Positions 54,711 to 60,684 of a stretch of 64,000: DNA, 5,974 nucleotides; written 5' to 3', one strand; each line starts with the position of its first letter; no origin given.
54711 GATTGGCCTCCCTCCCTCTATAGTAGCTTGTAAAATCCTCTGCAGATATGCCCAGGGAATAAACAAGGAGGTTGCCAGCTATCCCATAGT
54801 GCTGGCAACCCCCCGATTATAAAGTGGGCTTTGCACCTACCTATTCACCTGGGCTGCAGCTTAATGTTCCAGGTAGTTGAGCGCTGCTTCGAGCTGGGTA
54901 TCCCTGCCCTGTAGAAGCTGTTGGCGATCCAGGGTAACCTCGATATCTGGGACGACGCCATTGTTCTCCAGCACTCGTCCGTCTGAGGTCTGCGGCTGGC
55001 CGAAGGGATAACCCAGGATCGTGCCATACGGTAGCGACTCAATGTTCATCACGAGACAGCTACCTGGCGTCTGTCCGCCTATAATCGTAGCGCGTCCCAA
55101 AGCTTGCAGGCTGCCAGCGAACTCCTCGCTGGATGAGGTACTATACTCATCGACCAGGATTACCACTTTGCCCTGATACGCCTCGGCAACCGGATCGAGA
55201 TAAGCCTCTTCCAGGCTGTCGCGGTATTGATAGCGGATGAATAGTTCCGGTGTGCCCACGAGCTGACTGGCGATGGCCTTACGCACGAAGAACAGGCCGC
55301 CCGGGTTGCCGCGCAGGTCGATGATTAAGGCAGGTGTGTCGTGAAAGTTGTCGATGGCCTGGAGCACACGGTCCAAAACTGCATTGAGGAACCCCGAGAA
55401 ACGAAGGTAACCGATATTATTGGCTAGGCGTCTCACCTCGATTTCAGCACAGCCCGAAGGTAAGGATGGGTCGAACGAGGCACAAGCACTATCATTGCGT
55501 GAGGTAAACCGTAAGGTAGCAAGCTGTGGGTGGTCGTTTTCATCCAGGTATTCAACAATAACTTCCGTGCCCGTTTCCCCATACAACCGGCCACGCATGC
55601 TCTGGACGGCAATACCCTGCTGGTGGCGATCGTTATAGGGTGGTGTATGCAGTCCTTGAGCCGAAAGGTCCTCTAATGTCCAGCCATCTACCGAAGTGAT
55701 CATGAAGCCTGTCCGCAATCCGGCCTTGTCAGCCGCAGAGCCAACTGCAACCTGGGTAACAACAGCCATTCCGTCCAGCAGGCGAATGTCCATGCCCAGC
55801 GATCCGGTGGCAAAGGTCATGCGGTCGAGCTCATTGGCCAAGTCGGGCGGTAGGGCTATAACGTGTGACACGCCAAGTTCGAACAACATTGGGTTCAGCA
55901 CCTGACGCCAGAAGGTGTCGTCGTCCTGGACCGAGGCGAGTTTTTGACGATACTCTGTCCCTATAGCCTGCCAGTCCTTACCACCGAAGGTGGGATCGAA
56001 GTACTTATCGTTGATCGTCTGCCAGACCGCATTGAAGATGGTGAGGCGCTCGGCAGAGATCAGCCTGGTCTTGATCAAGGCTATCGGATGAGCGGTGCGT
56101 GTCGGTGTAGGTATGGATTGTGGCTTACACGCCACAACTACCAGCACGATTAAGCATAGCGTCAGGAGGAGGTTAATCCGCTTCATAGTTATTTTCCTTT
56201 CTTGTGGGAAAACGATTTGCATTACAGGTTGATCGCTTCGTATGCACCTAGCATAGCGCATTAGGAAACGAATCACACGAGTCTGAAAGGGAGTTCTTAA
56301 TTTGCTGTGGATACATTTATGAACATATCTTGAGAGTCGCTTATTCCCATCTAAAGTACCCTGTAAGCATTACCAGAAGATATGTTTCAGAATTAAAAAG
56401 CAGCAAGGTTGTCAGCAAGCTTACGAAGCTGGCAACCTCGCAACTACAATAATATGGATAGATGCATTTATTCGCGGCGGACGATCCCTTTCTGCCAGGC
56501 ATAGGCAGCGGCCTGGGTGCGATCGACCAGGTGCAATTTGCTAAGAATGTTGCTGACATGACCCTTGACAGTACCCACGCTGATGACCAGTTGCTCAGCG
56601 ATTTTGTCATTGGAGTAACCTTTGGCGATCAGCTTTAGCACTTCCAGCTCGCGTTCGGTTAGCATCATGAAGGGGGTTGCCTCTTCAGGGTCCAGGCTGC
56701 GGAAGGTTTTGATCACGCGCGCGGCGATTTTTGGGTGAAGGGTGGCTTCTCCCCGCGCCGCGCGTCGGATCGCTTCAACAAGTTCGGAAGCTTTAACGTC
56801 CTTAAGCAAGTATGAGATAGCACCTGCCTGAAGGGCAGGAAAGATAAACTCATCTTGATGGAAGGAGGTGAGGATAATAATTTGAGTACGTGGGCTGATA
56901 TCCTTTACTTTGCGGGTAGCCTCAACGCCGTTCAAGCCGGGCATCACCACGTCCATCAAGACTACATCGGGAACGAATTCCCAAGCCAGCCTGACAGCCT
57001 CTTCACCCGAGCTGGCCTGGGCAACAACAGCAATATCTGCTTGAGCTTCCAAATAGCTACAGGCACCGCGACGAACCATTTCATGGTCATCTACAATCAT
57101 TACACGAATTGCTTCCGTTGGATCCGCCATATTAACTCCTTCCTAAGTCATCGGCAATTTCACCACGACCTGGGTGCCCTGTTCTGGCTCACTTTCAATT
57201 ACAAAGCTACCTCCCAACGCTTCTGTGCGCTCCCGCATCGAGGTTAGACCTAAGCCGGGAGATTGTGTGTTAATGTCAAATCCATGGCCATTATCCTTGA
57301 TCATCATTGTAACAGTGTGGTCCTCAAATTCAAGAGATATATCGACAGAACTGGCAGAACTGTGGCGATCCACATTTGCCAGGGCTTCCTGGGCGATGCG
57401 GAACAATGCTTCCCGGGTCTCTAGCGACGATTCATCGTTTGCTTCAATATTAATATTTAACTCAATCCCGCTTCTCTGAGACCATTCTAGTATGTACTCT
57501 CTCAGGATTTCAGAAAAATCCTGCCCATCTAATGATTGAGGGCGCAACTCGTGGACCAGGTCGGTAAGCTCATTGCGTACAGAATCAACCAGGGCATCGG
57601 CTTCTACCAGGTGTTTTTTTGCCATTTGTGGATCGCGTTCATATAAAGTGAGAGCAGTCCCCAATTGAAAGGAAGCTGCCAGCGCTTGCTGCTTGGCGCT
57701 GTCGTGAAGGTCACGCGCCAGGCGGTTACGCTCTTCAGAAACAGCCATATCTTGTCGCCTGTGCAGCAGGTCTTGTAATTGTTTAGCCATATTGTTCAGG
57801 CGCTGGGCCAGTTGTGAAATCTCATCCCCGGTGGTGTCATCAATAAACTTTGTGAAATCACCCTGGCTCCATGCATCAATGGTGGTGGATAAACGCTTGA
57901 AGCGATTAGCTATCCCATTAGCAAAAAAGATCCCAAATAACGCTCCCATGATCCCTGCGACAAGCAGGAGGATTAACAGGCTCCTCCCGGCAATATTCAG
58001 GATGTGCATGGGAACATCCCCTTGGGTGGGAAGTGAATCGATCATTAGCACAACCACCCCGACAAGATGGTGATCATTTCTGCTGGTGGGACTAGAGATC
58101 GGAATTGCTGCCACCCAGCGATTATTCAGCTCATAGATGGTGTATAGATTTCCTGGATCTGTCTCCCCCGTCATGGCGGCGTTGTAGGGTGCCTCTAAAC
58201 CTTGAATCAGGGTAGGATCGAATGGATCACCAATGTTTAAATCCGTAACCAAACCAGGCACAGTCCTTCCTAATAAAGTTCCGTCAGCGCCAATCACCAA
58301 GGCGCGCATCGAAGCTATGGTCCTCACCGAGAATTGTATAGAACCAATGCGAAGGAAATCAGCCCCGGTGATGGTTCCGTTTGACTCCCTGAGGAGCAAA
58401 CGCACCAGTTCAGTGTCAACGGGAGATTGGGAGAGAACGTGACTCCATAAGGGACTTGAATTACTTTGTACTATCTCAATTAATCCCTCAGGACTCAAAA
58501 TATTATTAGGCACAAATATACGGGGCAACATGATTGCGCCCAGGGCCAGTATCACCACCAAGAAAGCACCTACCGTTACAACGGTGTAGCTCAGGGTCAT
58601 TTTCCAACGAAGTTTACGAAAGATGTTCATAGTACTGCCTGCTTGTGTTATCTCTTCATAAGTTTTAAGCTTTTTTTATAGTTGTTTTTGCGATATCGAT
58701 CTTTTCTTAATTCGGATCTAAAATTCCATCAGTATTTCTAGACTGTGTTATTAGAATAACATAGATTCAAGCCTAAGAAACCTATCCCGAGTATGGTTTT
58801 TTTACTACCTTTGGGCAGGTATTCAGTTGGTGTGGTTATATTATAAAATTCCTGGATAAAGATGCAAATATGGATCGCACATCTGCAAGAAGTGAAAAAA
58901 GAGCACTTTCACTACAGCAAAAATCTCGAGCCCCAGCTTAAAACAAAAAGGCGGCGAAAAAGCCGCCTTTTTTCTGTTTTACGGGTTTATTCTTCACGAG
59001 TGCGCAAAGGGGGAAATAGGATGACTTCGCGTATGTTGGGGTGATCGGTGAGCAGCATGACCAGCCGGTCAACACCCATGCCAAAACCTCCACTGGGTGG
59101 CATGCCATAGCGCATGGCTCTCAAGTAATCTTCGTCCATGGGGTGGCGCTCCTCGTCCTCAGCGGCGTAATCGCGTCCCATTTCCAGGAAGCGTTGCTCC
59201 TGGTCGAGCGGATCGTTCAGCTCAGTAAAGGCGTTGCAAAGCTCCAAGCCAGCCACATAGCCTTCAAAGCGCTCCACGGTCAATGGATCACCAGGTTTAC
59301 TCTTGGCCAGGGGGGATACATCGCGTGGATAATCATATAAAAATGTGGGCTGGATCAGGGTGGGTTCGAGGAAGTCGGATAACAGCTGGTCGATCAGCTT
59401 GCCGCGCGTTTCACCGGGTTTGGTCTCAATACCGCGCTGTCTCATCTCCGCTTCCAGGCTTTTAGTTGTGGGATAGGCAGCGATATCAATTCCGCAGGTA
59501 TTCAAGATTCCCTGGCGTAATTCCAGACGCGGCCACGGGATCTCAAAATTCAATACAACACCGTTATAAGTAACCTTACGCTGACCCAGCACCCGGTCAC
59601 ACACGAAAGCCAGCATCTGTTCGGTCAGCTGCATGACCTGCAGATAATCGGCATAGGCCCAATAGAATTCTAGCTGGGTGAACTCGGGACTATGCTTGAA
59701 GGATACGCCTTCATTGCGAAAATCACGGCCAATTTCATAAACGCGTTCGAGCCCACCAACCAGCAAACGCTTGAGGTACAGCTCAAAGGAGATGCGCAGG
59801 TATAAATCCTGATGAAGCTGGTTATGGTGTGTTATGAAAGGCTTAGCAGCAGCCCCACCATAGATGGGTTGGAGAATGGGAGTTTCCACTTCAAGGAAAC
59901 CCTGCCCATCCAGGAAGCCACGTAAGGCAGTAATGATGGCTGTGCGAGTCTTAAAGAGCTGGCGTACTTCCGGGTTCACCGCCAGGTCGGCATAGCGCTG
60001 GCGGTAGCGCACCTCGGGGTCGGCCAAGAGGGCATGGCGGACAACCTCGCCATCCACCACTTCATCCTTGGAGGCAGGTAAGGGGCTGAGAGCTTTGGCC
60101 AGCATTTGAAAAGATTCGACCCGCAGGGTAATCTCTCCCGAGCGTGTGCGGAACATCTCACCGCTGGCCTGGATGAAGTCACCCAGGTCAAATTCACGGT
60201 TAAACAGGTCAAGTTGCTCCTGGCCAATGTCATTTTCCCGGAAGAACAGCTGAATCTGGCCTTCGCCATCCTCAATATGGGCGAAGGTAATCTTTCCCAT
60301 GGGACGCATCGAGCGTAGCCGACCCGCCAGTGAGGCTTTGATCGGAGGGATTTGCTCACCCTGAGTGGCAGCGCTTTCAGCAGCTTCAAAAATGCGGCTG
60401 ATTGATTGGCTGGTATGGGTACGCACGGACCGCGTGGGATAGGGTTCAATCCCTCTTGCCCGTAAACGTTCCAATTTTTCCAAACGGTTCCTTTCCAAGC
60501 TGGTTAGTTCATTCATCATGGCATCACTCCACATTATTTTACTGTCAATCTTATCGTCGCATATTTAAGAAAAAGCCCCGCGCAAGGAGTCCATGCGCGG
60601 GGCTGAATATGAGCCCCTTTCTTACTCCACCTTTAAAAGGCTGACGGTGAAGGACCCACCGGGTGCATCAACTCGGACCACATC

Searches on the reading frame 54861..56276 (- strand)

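Call 67: search_protein_families(library=pfam, proteins=[window:54861-56276:-], max_evalue=0.00001)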
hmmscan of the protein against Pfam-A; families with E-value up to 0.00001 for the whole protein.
window:54861-56276:- (471 aa): 2 families
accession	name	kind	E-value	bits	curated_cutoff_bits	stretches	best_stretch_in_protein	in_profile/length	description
PF03572.23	Peptidase_S41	-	2.4e-31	109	24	1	287-447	1-165/165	Peptidase family S41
PF14684.11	Tricorn_C1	-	1.3e-11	44.6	24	1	75-122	3-50/59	Tricorn protease C1 domain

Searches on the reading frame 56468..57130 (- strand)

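Call 67: search_protein_families(library=pfam, proteins=[window:56468-57130:-], max_evalue=0.00001)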
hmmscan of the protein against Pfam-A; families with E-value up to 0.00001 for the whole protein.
window:56468-57130:- (220 aa): 2 families
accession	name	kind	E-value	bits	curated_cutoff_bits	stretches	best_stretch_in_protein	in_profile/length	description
PF00072.30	Response_reg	-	5.2e-28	97.9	30.2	1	10-122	1-111/111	Response regulator receiver domain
PF00196.25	GerE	-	7.5e-19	67.6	23.5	1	156-211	2-57/57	Bacterial regulatory proteins, luxR family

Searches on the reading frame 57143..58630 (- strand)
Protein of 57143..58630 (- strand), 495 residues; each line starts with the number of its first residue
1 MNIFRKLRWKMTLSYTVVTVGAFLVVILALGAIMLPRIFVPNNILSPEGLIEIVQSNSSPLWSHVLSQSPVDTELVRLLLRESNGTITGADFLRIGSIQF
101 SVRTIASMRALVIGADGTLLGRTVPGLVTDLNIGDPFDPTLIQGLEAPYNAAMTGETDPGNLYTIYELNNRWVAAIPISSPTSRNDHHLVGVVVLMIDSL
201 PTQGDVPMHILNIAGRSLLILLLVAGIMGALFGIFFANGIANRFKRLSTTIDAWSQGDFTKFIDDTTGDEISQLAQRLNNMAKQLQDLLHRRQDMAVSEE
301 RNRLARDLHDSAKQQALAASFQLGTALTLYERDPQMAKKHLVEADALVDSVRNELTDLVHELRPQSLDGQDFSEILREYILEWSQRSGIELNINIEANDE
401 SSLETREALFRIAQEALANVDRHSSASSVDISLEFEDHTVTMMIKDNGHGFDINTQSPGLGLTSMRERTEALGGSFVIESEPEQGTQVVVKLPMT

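Call 67: search_protein_families(library=pfam, proteins=[window:57143-58630:-], max_evalue=0.00001)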
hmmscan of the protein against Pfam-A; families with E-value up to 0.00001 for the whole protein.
window:57143-58630:- (495 aa): 3 families
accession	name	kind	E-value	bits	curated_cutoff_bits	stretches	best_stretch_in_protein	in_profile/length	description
PF02518.31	HATPase_c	-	5.1e-14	53.1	26.4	1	406-494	3-109/111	Histidine kinase-, DNA gyrase B-, and HSP90-like ATPase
PF07730.19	HisKA_3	-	7.4e-14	52.5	24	1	300-367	1-68/68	Histidine kinase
PF00672.30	HAMP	-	7e-08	33.1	25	1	235-287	1-53/53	HAMP domain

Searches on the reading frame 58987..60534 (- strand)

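Call 67: search_protein_families(library=pfam, proteins=[window:58987-60534:-], max_evalue=0.00001)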
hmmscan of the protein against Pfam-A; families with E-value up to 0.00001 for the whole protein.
window:58987-60534:- (515 aa): 3 families
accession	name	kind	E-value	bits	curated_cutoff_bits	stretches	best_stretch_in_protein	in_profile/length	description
PF00152.25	tRNA-synt_2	-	8.2e-89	298.1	25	1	173-509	2-306/308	tRNA synthetases class II (D, K and N)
PF01336.31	tRNA_anti-codon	-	4.4e-14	52.6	27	1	68-145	2-75/75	OB-fold nucleic acid binding domain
PF01409.25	tRNA-synt_2d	-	4e-07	30.2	19.8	0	265-321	105-160/246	tRNA synthetases class II core domain (F)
